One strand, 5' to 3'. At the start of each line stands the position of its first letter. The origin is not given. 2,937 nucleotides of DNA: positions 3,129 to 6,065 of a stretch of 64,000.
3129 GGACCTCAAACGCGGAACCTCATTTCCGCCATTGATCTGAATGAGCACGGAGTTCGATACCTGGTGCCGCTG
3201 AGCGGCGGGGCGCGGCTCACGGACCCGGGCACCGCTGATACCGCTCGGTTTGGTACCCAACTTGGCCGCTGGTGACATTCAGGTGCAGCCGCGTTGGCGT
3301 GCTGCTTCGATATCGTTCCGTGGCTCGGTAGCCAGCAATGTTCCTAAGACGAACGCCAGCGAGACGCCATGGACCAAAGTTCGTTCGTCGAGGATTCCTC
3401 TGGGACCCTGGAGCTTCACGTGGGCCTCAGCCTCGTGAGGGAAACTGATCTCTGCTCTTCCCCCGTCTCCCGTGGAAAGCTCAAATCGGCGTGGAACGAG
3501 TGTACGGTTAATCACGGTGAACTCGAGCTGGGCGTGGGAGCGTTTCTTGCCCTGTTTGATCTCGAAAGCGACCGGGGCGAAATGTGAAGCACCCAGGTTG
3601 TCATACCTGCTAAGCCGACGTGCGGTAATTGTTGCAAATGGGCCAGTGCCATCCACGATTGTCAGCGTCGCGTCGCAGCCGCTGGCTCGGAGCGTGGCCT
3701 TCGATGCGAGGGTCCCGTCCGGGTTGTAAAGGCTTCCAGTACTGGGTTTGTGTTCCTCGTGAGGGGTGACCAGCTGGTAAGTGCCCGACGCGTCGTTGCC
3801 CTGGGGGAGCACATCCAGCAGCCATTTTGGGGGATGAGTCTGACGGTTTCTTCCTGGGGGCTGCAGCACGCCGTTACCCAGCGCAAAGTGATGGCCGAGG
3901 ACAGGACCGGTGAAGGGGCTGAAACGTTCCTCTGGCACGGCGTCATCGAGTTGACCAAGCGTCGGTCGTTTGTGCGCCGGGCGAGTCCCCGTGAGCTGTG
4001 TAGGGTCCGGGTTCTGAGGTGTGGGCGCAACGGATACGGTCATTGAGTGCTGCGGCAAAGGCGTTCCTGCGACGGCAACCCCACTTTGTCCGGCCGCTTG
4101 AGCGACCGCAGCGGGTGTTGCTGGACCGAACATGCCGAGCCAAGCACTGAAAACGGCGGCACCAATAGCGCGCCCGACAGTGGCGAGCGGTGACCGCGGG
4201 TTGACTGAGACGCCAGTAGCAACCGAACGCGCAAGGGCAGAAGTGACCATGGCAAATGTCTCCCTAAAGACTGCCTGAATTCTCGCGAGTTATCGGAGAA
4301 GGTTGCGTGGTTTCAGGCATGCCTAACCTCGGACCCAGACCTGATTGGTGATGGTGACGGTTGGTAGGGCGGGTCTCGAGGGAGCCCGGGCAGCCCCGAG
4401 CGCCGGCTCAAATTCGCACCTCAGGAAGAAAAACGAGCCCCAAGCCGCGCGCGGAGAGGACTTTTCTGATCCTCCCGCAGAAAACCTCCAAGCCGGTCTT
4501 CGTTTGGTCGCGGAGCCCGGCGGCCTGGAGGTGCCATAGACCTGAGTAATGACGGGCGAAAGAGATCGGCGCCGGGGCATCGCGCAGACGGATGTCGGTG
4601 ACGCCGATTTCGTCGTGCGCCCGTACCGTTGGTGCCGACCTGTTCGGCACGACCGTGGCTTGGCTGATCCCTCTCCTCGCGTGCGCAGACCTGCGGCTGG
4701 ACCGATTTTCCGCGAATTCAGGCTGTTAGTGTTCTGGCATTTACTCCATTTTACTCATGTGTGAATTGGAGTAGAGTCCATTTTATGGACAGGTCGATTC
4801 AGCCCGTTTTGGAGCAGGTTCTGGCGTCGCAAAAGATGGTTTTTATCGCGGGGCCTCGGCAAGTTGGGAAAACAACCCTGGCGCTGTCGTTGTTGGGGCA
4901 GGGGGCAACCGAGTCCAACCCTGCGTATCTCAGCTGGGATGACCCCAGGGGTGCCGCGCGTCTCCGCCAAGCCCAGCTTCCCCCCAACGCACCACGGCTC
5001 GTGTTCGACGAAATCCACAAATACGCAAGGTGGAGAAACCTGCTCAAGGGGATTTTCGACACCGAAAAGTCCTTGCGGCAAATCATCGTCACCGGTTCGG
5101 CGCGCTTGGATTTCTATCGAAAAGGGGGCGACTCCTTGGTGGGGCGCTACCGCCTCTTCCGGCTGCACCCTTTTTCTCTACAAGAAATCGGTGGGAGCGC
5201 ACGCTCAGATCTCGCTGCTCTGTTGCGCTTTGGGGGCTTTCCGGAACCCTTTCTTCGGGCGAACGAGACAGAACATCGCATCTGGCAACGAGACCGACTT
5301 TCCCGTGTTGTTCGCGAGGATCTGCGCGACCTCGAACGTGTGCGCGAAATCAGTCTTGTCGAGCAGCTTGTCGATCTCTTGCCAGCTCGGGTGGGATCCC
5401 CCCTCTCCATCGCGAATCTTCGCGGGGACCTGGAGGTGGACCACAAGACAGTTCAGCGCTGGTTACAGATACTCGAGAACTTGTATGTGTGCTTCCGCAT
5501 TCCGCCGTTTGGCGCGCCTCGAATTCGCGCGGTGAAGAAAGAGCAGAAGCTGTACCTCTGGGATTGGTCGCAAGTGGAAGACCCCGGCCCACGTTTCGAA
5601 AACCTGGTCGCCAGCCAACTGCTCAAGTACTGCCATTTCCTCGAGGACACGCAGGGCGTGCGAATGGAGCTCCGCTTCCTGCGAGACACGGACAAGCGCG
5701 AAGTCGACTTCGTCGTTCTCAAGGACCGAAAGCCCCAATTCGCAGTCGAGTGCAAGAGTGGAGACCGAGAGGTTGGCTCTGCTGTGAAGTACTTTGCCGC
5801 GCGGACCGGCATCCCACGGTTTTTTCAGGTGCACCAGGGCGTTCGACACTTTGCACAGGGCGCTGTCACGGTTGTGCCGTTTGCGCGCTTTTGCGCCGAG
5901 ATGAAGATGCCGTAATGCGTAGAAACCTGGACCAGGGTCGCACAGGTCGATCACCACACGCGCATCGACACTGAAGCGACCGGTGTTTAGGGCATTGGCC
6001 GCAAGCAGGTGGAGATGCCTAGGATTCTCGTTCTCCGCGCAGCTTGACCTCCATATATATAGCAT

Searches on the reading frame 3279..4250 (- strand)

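Call 7: search_protein_families(library=pfam, proteins=[window:3279-4250:-], max_evalue=0.01)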
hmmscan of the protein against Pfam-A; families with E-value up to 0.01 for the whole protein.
window:3279-4250:- (323 aa): 0 families

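Call 9: search_protein_families(library=ncbifam, proteins=[window:3279-4250:-], max_evalue=1)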
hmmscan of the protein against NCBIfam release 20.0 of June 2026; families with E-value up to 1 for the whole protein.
window:3279-4250:- (323 aa): 2 families
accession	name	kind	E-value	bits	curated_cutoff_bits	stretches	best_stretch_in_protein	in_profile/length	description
NF004849.1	PRK06200.1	equivalog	0.12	11.5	330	1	145-185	221-261/269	3-(cis-5,6-dihydroxycyclohexa-1,3-dien-1-yl)propanoate dehydrogenase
TIGR02500.1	type_III_yscD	equivalog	0.21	10.5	86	1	43-94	76-128/413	type III secretion system inner membrane ring subunit SctD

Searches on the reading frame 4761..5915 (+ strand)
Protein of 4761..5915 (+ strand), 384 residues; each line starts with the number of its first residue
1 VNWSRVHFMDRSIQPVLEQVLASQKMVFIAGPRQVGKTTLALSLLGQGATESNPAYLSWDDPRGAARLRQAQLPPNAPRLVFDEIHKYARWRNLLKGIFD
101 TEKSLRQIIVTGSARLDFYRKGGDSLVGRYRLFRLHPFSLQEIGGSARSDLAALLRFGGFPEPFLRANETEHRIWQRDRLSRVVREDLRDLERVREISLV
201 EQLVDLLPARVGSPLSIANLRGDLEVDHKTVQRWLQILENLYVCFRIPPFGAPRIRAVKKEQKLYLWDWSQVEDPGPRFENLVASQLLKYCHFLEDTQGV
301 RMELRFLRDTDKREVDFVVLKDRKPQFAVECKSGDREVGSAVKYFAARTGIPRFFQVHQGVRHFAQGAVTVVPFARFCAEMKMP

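Call 7: search_protein_families(library=pfam, proteins=[window:4761-5915:+], max_evalue=0.01)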
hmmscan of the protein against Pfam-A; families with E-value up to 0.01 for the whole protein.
window:4761-5915:+ (384 aa): 5 families
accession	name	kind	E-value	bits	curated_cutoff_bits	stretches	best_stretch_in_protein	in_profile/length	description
PF13635.12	DUF4143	-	1.6e-27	96.7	28.1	1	186-334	2-160/160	Domain of unknown function (DUF4143)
PF13173.12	AAA_14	-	1.7e-24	86.7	27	1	24-143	2-128/129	AAA domain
PF13481.12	AAA_25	-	0.00087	19.4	27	1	11-45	20-54/195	AAA domain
PF20720.3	nSTAND3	-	0.002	18.3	27.2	1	18-51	11-44/155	Novel STAND NTPase 3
PF13479.12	AAA_24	-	0.0036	17.6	27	1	24-87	2-47/195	AAA domain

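Call 9: search_protein_families(library=ncbifam, proteins=[window:4761-5915:+], max_evalue=1)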
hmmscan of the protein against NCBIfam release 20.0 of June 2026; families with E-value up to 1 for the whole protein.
window:4761-5915:+ (384 aa): 3 families
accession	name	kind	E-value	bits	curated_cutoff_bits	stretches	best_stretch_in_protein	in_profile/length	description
TIGR03420.1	DnaA_homol_Hda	equivalog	0.021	14.4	194.8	1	22-106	36-120/226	DnaA regulatory inactivator Hda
NF041000.1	ATPase_ComGA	equivalog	0.05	12.6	300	1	8-62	112-166/267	competence type IV pilus ATPase ComGA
TIGR03819.1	heli_sec_ATPase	hypoth_equivalog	0.071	12.3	373.15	1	6-49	160-203/340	TadA family conjugal transfer-associated ATPase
